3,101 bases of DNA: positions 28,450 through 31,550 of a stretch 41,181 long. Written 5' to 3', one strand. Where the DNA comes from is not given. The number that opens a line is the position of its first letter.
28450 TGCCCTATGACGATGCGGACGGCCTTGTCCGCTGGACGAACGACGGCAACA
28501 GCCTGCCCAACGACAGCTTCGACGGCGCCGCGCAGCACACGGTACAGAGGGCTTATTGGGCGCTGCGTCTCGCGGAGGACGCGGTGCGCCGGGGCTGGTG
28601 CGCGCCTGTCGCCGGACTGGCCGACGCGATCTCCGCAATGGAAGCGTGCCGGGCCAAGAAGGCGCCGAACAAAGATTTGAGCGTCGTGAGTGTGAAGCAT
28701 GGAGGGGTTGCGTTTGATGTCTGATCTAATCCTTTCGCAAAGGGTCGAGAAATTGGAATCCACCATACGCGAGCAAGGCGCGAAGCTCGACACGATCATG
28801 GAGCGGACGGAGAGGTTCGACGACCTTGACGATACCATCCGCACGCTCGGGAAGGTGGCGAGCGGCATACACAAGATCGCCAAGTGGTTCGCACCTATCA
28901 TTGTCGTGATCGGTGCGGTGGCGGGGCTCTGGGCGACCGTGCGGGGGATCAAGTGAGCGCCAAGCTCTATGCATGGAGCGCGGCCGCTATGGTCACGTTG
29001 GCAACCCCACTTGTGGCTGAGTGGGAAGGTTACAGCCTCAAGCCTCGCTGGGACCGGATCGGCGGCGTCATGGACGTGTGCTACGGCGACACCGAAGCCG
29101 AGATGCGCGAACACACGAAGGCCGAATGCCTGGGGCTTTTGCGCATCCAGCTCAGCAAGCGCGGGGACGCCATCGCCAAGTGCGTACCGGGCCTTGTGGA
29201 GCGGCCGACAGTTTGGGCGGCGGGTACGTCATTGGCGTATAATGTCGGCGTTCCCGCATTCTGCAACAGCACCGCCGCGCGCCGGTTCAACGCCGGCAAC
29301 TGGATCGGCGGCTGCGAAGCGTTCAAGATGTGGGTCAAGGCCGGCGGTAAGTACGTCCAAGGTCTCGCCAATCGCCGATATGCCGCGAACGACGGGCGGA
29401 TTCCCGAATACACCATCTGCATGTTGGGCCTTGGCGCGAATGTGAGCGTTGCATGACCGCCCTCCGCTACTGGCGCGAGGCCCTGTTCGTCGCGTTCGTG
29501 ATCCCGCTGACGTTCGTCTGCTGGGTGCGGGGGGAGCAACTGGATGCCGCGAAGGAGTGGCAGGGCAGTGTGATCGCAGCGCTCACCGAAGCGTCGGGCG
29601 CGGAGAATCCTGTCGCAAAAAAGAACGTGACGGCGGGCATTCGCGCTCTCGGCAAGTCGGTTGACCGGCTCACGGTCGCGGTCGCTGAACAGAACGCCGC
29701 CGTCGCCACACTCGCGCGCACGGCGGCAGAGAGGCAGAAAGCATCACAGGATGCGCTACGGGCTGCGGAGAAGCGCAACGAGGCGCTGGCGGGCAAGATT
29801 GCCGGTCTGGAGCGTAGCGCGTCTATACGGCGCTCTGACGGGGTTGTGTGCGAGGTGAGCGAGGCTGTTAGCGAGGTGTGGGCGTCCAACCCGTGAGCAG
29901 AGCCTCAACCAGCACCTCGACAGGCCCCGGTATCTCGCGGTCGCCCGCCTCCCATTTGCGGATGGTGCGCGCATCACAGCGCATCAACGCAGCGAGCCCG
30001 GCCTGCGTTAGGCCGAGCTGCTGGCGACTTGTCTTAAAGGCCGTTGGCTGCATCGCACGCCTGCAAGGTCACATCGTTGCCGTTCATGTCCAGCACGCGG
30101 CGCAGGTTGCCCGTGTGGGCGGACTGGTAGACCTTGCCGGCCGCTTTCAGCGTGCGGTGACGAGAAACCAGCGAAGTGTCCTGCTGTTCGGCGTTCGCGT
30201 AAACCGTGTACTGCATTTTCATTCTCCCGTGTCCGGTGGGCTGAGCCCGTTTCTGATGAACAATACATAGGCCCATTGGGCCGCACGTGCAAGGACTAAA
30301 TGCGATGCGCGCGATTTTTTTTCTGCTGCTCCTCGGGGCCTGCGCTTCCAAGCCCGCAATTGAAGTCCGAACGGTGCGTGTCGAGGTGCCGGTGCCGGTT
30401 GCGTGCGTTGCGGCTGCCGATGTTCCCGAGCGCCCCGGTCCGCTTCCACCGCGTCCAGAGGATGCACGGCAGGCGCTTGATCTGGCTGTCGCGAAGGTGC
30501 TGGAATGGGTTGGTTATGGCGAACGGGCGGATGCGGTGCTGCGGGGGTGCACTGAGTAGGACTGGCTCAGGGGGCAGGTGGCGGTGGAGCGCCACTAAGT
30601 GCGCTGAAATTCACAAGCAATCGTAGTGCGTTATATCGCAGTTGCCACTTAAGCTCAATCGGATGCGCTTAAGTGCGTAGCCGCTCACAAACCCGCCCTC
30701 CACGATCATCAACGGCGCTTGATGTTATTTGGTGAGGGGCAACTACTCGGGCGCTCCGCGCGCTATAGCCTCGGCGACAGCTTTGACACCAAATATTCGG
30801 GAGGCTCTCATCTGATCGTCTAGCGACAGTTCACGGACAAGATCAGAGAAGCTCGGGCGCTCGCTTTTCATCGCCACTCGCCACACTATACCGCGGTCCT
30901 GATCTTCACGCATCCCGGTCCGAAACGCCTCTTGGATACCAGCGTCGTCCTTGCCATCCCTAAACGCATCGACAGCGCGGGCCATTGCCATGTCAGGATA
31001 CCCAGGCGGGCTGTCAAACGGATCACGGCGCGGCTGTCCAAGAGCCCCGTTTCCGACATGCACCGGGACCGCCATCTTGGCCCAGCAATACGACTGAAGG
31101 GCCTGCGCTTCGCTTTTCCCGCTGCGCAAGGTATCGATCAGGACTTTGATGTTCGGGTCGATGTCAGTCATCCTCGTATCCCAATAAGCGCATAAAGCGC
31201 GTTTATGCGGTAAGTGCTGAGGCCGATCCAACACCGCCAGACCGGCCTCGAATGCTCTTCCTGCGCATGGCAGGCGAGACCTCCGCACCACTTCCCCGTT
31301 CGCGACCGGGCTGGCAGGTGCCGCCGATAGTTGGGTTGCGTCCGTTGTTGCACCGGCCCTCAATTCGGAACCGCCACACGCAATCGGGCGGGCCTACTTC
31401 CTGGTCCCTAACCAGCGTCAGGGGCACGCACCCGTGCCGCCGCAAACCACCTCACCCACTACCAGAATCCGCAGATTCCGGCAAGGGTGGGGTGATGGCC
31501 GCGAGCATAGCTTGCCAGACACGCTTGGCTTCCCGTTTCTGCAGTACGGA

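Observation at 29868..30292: Self-contained small-ORF + HTH operon inserted antisense inside the lysis cassette (acr-aca-like or antirepressor-like)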

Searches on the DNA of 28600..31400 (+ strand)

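Call 8: search_dna_similar(query=window:28600-31400:+, collection=phages, mode=distant, max_rows=20)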
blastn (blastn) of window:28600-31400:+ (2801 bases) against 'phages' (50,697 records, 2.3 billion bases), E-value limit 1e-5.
Records with a match: 2; places in all: 2; records where one place covers at least 80% of the query: 0.
Best place of each record, by identity: 80-90% 1; 60-80% 1.
By first word of the organism name: Microcystis 2.
By host as written in the record: - 1; Microcystis aeruginosa 1.
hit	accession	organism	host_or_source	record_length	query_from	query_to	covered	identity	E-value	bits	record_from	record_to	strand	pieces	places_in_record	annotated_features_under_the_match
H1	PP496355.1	Microcystis phage Mvi-Yong1342-1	Microcystis viridis FACHB-1342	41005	444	778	12%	66.6%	3e-13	85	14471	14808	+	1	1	lysin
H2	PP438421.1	Microcystis phage Mae-JY29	Microcystis aeruginosa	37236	677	749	3%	84.9%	1e-12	83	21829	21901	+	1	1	glycoside hydrolase family protein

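Call 100: search_rna_families(source=window, start=29700, end=30700, threshold=evalue, max_evalue=1)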
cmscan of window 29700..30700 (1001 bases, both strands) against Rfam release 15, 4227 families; matches with E-value up to 1: 0.
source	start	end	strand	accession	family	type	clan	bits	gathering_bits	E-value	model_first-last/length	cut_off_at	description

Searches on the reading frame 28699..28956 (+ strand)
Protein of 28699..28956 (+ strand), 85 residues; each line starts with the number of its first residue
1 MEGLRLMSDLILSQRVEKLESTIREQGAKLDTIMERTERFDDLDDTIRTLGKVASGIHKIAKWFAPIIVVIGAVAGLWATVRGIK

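Call 4: search_protein_families(library=pfam, proteins=[window:28699-28956:+], max_evalue=1)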
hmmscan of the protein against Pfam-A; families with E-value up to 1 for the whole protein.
window:28699-28956:+ (85 aa): 1 family
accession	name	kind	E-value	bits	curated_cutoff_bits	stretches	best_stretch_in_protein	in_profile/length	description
PF05531.17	NPV_P10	-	0.18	12.8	29.8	1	12-60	16-64/75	Nucleopolyhedrovirus P10 protein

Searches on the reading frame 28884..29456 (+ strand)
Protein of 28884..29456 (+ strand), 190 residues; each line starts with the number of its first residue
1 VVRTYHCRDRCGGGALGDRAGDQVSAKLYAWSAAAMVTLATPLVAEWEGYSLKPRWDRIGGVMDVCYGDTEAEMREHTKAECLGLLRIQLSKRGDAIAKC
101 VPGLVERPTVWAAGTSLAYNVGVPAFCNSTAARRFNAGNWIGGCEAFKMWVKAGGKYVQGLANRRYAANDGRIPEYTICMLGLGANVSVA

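Call 4: search_protein_families(library=pfam, proteins=[window:28884-29456:+], max_evalue=1)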
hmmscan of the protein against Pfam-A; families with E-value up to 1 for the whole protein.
window:28884-29456:+ (190 aa): 1 family
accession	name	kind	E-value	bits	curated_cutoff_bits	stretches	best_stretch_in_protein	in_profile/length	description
PF00959.24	Phage_lysozyme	-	1.9e-25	90.1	22.3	1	46-167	2-124/125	Phage lysozyme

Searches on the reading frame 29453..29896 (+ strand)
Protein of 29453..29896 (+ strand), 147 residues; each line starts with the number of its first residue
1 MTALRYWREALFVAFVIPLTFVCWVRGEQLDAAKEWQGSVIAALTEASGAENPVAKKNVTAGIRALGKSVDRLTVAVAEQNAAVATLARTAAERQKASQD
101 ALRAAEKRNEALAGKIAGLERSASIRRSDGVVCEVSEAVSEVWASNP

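Call 4: search_protein_families(library=pfam, proteins=[window:29453-29896:+], max_evalue=1)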
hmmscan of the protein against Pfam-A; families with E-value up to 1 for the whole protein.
window:29453-29896:+ (147 aa): 1 family
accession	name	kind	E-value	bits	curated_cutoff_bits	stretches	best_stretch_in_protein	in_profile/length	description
PF11365.13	SOGA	-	0.11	14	31.1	1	73-120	40-88/94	Protein SOGA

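Call 5: search_protein_families(library=phrogs, proteins=[window:29453-29896:+], max_evalue=1)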
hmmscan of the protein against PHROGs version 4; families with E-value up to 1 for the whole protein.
window:29453-29896:+ (147 aa): 8 families
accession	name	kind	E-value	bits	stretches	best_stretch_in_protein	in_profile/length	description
phrog_8933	-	unknown function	0.0085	17.7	1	24-85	5-66/79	-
phrog_3774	-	unknown function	0.048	15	1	68-139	48-115/122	-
phrog_35803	-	unknown function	0.082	13.9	1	76-105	14-43/57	-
phrog_27189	-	unknown function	0.13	13.7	1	102-125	21-44/78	-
phrog_739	-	lysis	0.2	12.9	1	63-123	29-89/122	Rz-like spanin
phrog_18996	-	unknown function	0.22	12.8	1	20-52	25-57/93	-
phrog_11315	-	unknown function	0.23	11.3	1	63-116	126-179/384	-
phrog_4300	-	unknown function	0.71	11.1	1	37-95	25-78/168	-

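Call 6: search_protein_families(library=ncbifam, proteins=[window:29453-29896:+], max_evalue=1)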
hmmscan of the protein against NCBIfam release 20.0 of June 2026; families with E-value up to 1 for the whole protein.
window:29453-29896:+ (147 aa): 1 family
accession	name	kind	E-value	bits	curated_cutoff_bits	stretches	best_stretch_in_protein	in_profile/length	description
NF005625.0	PRK07375.2-4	equivalog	0.065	13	165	1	61-108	87-136/141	putative monovalent cation/H+ antiporter subunit C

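Call 55: find_related_loci(query=window:29453-29896:+, collection=viral_contigs, flank=3000)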
Query window:29453-29896:+ (147 aa) in viral_contigs; peptide patterns used: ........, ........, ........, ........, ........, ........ (x = any residue, [..] = any of these).
18 stretches matched a pattern, but none encodes a relative of the query by tblastn (E <= 1e-3).

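Call 56: search_dna_similar(query=window:29453-29896:+, collection=phages, mode=protein, max_evalue=0.001, max_rows=15)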
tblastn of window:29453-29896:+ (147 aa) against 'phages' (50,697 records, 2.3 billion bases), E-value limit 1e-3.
No match.

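Call 58: find_related_loci(query=window:29453-29896:+, collection=metagenome_contigs, flank=3000)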
Query window:29453-29896:+ (147 aa) in metagenome_contigs; peptide patterns used: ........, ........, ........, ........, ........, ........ (x = any residue, [..] = any of these).
413 stretches matched a pattern, but none encodes a relative of the query by tblastn (E <= 1e-3).

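Call 59: find_homologous_proteins(query=window:29453-29896:+, max_evalue=0.001)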
Query window:29453-29896:+ (147 aa): 22 proteins with E <= 0.001 among 927 candidates.
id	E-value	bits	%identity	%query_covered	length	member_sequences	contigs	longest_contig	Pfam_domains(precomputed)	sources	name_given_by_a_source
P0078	5.2e-84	297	100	100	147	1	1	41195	-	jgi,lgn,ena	-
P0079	6.1e-72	258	91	94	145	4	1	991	-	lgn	-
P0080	9.0e-68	245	88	94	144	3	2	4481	-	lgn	-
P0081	1.4e-63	231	86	94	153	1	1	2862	-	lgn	-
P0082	8.3e-61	222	80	94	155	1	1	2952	-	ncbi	-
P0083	3.9e-46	175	64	94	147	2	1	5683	-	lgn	-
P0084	2.6e-37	146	63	95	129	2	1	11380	-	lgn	-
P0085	3.1e-36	143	61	95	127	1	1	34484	-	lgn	-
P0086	5.4e-36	142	61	96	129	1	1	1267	-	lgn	-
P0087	1.7e-35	140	58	96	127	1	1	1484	-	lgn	-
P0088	6.3e-34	135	60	96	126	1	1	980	-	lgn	-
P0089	1.2e-33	134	59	94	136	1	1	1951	-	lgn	-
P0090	1.9e-33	134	60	96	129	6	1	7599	-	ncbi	-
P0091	1.4e-32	131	60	94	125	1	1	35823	-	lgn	-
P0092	4.0e-31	126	55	94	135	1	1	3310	-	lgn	-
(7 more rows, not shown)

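Call 60: find_encoding_contigs(protein=P0080, flank=3000, max_places=2)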
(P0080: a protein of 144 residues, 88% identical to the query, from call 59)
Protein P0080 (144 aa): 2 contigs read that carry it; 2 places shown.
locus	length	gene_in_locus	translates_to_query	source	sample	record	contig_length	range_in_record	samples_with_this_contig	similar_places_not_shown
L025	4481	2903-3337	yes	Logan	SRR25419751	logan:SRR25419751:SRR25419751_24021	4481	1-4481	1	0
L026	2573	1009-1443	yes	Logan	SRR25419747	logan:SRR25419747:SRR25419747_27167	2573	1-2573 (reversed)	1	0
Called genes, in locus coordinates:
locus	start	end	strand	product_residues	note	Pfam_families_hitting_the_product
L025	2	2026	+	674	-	?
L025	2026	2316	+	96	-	-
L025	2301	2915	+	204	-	PF05838:Glyco_hydro_108, PF09374:PG_binding_3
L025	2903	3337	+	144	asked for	-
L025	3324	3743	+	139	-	-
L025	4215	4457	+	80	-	-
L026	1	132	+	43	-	?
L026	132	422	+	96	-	-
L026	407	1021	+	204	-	PF05838:Glyco_hydro_108, PF09374:PG_binding_3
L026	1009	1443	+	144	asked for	-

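Call 61: find_encoding_contigs(protein=P0082, flank=3000, max_places=2)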
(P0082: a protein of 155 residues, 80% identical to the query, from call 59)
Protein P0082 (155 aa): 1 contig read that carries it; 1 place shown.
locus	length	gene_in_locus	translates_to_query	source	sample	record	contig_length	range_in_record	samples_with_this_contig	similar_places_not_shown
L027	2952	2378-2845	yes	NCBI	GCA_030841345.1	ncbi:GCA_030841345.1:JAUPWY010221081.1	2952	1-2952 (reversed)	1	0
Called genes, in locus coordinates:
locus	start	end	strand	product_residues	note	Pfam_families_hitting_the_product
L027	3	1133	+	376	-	?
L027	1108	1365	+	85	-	-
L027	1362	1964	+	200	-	PF05838:Glyco_hydro_108, PF09374:PG_binding_3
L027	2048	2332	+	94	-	-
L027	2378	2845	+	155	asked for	-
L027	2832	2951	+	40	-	?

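Call 62: find_encoding_contigs(protein=P0083, flank=3000, max_places=2)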
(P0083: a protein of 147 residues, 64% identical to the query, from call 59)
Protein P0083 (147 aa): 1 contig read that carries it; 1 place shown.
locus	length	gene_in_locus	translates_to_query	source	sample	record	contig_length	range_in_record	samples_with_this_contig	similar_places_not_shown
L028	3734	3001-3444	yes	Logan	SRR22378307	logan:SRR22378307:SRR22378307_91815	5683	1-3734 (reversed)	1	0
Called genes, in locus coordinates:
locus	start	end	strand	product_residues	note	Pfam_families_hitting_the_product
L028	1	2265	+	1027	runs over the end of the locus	-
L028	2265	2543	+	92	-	-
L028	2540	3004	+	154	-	PF00959:Phage_lysozyme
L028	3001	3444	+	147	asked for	-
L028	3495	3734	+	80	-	?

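Call 63: find_encoding_contigs(protein=P0085, flank=3000, max_places=2)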
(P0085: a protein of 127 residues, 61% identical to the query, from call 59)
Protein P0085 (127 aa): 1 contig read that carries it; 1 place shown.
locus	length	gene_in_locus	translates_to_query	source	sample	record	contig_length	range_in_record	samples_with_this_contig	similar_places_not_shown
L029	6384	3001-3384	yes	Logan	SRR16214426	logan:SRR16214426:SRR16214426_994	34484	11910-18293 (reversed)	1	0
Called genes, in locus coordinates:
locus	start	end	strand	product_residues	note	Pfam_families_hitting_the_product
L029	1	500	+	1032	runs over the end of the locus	-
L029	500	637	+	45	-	-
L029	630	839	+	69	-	-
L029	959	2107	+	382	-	-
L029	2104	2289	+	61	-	-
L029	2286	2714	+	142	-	PF01510:Amidase_2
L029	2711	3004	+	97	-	-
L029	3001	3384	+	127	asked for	-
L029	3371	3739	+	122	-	-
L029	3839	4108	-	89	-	-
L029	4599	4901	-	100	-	-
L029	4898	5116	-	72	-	-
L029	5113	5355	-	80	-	-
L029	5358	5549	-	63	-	-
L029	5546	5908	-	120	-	PF10686:YAcAr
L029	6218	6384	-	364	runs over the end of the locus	PF00589:Phage_integrase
